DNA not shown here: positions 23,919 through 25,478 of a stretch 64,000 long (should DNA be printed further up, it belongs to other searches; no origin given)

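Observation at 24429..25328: N-terminal module of the giant activators looks like a STAND (AAA_16-type) NTPase with a dead P-loop, fused to a sigma54 AAA+ output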

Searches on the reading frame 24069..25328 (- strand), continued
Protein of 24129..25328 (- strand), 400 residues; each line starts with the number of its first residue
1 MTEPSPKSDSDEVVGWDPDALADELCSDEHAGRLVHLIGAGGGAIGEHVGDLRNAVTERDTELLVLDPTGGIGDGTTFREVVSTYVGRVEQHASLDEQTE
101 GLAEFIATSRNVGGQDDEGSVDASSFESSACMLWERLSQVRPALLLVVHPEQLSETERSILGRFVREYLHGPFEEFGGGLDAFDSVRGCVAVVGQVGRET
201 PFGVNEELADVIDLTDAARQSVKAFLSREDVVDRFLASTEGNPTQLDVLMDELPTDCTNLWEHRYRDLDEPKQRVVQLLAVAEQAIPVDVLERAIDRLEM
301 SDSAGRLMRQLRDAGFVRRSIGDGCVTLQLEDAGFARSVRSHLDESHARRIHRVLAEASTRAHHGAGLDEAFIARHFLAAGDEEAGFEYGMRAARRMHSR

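Call 89: search_protein_families(library=pfam, proteins=[P0032, P0038, P0044, P0067, P0074, P0002, P0011], max_evalue=0.01)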
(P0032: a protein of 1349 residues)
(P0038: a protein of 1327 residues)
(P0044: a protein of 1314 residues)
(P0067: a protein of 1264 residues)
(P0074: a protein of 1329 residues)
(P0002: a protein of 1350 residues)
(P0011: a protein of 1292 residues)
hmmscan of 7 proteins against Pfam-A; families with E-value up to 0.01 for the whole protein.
P0032 (1349 aa): 17 families
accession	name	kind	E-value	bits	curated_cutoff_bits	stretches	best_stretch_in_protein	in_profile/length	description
PF00158.32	Sigma54_activat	-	8.6e-67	224.5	20.2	1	919-1084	2-167/168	Sigma-54 interaction domain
PF14532.12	Sigma54_activ_2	-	5.2e-21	75.8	25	1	919-1089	1-138/138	Sigma-54 interaction domain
PF25601.1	AAA_lid_14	-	1.2e-18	67.1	27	1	1090-1156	1-71/87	AAA+ ATPase lid domain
PF13424.12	TPR_12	-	2.9e-14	53.4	30.1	2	554-620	4-72/77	Tetratricopeptide repeat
PF17874.7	TPR_MalT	-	4.4e-12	46.4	45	2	590-778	37-228/336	MalT-like TPR region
PF07724.20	AAA_2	-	1.6e-08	35.2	27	1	939-1068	3-133/166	AAA domain (Cdc48 subfamily)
PF00004.35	AAA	-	5.7e-08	33.7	21.2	1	942-1064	1-113/131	ATPase family associated with various cellular activities (AAA)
PF07728.20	AAA_5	-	9.9e-08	32.5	22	1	942-1061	2-124/139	AAA domain (dynein-related subfamily)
PF13191.12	AAA_16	-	1.1e-07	33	32.6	2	50-182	39-161/167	AAA ATPase domain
PF02954.25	HTH_8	-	1.7e-07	31.3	22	1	1245-1275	3-33/42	Bacterial regulatory protein, Fis family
PF14559.12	TPR_19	-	2.7e-06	28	25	0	724-786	2-59/68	Tetratricopeptide repeat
PF07719.23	TPR_2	-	9.8e-06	25.8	27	0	594-620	2-28/34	Tetratricopeptide repeat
PF01078.27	Mg_chelatase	-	0.0001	22.2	20.3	0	997-1059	93-157/207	Magnesium chelatase, subunit ChlI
PF00515.34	TPR_1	-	0.00018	21.6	27.8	0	594-620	2-28/34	Tetratricopeptide repeat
PF00493.29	MCM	-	0.00078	19.1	23.3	1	938-1062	56-175/224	MCM P-loop domain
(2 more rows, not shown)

P0038 (1327 aa): 26 families (the best 25 are shown)
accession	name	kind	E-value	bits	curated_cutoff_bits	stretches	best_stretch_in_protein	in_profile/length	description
PF00158.32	Sigma54_activat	-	1.1e-67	227.3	20.2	1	946-1112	1-167/168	Sigma-54 interaction domain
PF25601.1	AAA_lid_14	-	3e-21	75.5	27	1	1118-1188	1-71/87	AAA+ ATPase lid domain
PF14532.12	Sigma54_activ_2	-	1.8e-19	70.8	25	1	948-1117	2-138/138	Sigma-54 interaction domain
PF13424.12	TPR_12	-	3.5e-19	69.2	30.1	3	487-554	5-74/77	Tetratricopeptide repeat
PF07719.23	TPR_2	-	4.9e-10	39.2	27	0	486-511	2-27/34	Tetratricopeptide repeat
PF00515.34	TPR_1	-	1.6e-09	37.6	27.8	0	650-673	2-25/34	Tetratricopeptide repeat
PF17874.7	TPR_MalT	-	3.4e-09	36.9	45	1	579-796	11-229/336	MalT-like TPR region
PF13432.12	TPR_16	-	1.8e-08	35.1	32.7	0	492-553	4-59/65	Tetratricopeptide repeat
PF14559.12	TPR_19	-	2.9e-08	34.3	25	0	691-721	27-57/68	Tetratricopeptide repeat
PF13428.12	TPR_14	-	5.5e-08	33.2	23.5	0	811-846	3-38/44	Tetratricopeptide repeat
PF00004.35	AAA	-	8e-08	33.2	21.2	1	970-1093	1-114/131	ATPase family associated with various cellular activities (AAA)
PF13191.12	AAA_16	-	1.3e-07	32.7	32.6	2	29-188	9-158/167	AAA ATPase domain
PF07728.20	AAA_5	-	3.5e-07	30.7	22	1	970-1089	2-124/139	AAA domain (dynein-related subfamily)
PF02954.25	HTH_8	-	4.2e-06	26.8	22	1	1276-1305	4-33/42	Bacterial regulatory protein, Fis family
PF07724.20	AAA_2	-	6.8e-06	26.6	27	1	968-1096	4-133/166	AAA domain (Cdc48 subfamily)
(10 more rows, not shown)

P0044 (1314 aa): 28 families (the best 25 are shown)
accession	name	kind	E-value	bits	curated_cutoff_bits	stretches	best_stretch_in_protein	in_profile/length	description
PF00158.32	Sigma54_activat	-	3.1e-68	229.1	20.2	1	936-1100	1-165/168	Sigma-54 interaction domain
PF25601.1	AAA_lid_14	-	2.4e-19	69.4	27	1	1109-1175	2-70/87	AAA+ ATPase lid domain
PF14532.12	Sigma54_activ_2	-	4.1e-18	66.4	25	1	938-1107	2-138/138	Sigma-54 interaction domain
PF13424.12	TPR_12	-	5.5e-18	65.4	30.1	3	602-671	4-75/77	Tetratricopeptide repeat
PF07719.23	TPR_2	-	1.8e-16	59.2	27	1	476-503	3-30/34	Tetratricopeptide repeat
PF17874.7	TPR_MalT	-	1.6e-14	54.4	45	2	609-866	9-265/336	MalT-like TPR region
PF13176.12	TPR_7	-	1.1e-12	47.3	27.9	0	685-715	3-33/36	Tetratricopeptide repeat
PF00515.34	TPR_1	-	2.3e-12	46.6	27.8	0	481-503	8-30/34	Tetratricopeptide repeat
PF13181.12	TPR_8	-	3.3e-11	42.8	25.7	0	846-867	6-27/34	Tetratricopeptide repeat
PF13191.12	AAA_16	-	1.7e-10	42.1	32.6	1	18-179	7-158/167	AAA ATPase domain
PF25068.1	ARM_TT21_4th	-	6.8e-09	36.6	30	0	846-871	37-62/153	Tetratricopeptide repeat protein 21 forth ARM domain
PF07728.20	AAA_5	-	4.1e-08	33.7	22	1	960-1091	2-133/139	AAA domain (dynein-related subfamily)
PF14559.12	TPR_19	-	7.8e-08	33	25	0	484-556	1-63/68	Tetratricopeptide repeat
PF13374.12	TPR_10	-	8.6e-08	32.4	27.5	0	481-503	9-31/42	Tetratricopeptide repeat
PF00004.35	AAA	-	7.7e-07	30.1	21.2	1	960-1081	1-112/131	ATPase family associated with various cellular activities (AAA)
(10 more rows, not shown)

P0067 (1264 aa): 20 families
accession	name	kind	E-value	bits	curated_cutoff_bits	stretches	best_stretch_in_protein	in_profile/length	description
PF00158.32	Sigma54_activat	-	1.8e-66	223.4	20.2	1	923-1089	1-167/168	Sigma-54 interaction domain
PF14532.12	Sigma54_activ_2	-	2e-22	80.4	25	1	924-1094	1-138/138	Sigma-54 interaction domain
PF25601.1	AAA_lid_14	-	4.8e-22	78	27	1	1095-1171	1-77/87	AAA+ ATPase lid domain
PF13424.12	TPR_12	-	5e-19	68.7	30.1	3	623-688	3-71/77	Tetratricopeptide repeat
PF00515.34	TPR_1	-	4.1e-12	45.8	27.8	1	586-615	5-34/34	Tetratricopeptide repeat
PF13191.12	AAA_16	-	2e-11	45.1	32.6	2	20-181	4-160/167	AAA ATPase domain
PF17874.7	TPR_MalT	-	2.1e-07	31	45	1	511-792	8-290/336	MalT-like TPR region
PF07719.23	TPR_2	-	4.5e-07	29.9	27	1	587-615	6-34/34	Tetratricopeptide repeat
PF00004.35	AAA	-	1.9e-06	28.8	21.2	1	947-1065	1-110/131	ATPase family associated with various cellular activities (AAA)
PF07728.20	AAA_5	-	1e-05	26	22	1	947-1052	2-103/139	AAA domain (dynein-related subfamily)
PF13181.12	TPR_8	-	2.9e-05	24.3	25.7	0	587-615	6-34/34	Tetratricopeptide repeat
PF02954.25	HTH_8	-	3.3e-05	23.9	22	1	1205-1234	4-33/42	Bacterial regulatory protein, Fis family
PF10602.15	RPN7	-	0.001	19.2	29.6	0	603-716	17-127/174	26S proteasome subunit RPN7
PF13176.12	TPR_7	-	0.0017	18.7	27.9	0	466-499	1-34/36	Tetratricopeptide repeat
PF13401.12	AAA_22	-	0.002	18.9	27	0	947-984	8-45/130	AAA domain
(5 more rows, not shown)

P0074 (1329 aa): 22 families
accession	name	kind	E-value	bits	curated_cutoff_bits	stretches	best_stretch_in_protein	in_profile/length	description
PF00158.32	Sigma54_activat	-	2.4e-65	219.7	20.2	1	930-1096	1-166/168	Sigma-54 interaction domain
PF25601.1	AAA_lid_14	-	2.8e-21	75.6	27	1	1103-1174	1-72/87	AAA+ ATPase lid domain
PF13424.12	TPR_12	-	4.9e-19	68.7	30.1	3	629-698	6-77/77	Tetratricopeptide repeat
PF14532.12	Sigma54_activ_2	-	1.4e-18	67.9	25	1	931-1102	1-138/138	Sigma-54 interaction domain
PF13191.12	AAA_16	-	8.6e-17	62.6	32.6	2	24-171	13-156/167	AAA ATPase domain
PF07719.23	TPR_2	-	1.2e-14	53.6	27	0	670-696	5-31/34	Tetratricopeptide repeat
PF00515.34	TPR_1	-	2e-10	40.5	27.8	0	510-539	4-33/34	Tetratricopeptide repeat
PF17874.7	TPR_MalT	-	9.2e-08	32.2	45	1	408-615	18-231/336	MalT-like TPR region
PF07728.20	AAA_5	-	2.4e-07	31.3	22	1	955-1065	2-108/139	AAA domain (dynein-related subfamily)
PF07724.20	AAA_2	-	2.6e-06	28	27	1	952-1071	3-122/166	AAA domain (Cdc48 subfamily)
PF02954.25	HTH_8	-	4.4e-06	26.8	22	1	1273-1302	4-33/42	Bacterial regulatory protein, Fis family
PF00004.35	AAA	-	5.5e-06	27.3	21.2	1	955-1073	1-110/131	ATPase family associated with various cellular activities (AAA)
PF13604.12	AAA_30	-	2.9e-05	24.3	27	0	26-64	9-47/191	AAA domain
PF13401.12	AAA_22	-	5.2e-05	24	27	0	34-126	4-65/130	AAA domain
PF14938.12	SNAP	-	0.00031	20.8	25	0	562-686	51-175/282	Soluble NSF attachment protein, SNAP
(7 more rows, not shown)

P0002 (1350 aa): 18 families
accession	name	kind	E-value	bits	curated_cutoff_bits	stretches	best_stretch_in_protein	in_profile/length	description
PF00158.32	Sigma54_activat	-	3.3e-67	225.8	20.2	1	991-1158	1-166/168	Sigma-54 interaction domain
PF14532.12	Sigma54_activ_2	-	8e-21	75.2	25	1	997-1164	6-138/138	Sigma-54 interaction domain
PF25601.1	AAA_lid_14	-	3.8e-20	71.9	27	1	1165-1234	1-71/87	AAA+ ATPase lid domain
PF13424.12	TPR_12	-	2.9e-17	63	30.1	1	683-748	3-70/77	Tetratricopeptide repeat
PF17874.7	TPR_MalT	-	2.2e-13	50.6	45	2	648-922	5-273/336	MalT-like TPR region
PF07724.20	AAA_2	-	1.2e-07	32.3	27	1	1013-1142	4-132/166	AAA domain (Cdc48 subfamily)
PF00004.35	AAA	-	5.5e-07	30.5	21.2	1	1015-1137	1-111/131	ATPase family associated with various cellular activities (AAA)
PF07728.20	AAA_5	-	3.2e-06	27.6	22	1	1014-1135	1-123/139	AAA domain (dynein-related subfamily)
PF07719.23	TPR_2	-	5.8e-06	26.5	27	1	683-712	1-30/34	Tetratricopeptide repeat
PF00515.34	TPR_1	-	1e-05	25.6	27.8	0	683-710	1-28/34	Tetratricopeptide repeat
PF13181.12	TPR_8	-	1.3e-05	25.4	25.7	0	812-835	9-32/34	Tetratricopeptide repeat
PF13176.12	TPR_7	-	1.8e-05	24.9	27.9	1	686-717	2-33/36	Tetratricopeptide repeat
PF02954.25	HTH_8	-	2.6e-05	24.3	22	1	1300-1329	4-33/42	Bacterial regulatory protein, Fis family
PF14559.12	TPR_19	-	0.00043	21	25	0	695-760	3-62/68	Tetratricopeptide repeat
PF13428.12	TPR_14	-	0.00056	20.8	23.5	0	886-917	2-33/44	Tetratricopeptide repeat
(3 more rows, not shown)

P0011 (1292 aa): 13 families
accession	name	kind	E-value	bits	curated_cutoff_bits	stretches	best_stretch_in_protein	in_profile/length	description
PF00158.32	Sigma54_activat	-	4.6e-69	231.8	20.2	1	929-1095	1-167/168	Sigma-54 interaction domain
PF25601.1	AAA_lid_14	-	1.4e-22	79.8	27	1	1101-1172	1-72/87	AAA+ ATPase lid domain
PF14532.12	Sigma54_activ_2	-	1.6e-20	74.2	25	1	930-1100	1-138/138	Sigma-54 interaction domain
PF07728.20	AAA_5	-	5.5e-08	33.4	22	1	953-1072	2-124/139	AAA domain (dynein-related subfamily)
PF07724.20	AAA_2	-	4e-06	27.4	27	1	952-1077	5-131/166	AAA domain (Cdc48 subfamily)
PF01078.27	Mg_chelatase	-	7.1e-06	26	20.3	1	946-1071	18-158/207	Magnesium chelatase, subunit ChlI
PF00515.34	TPR_1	-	1.6e-05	24.9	27.8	0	628-656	1-29/34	Tetratricopeptide repeat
PF00004.35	AAA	-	4.6e-05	24.3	21.2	1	953-1071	1-110/131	ATPase family associated with various cellular activities (AAA)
PF13424.12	TPR_12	-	5.2e-05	23.8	30.1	2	631-693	6-70/77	Tetratricopeptide repeat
PF13191.12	AAA_16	-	0.00039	21.4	32.6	1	933-1003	6-83/167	AAA ATPase domain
PF02954.25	HTH_8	-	0.0018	18.4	22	1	1243-1271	5-33/42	Bacterial regulatory protein, Fis family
PF13432.12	TPR_16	-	0.0048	17.8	32.7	1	555-619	3-61/65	Tetratricopeptide repeat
PF00493.29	MCM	-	0.008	15.8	23.3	0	952-1071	59-173/224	MCM P-loop domain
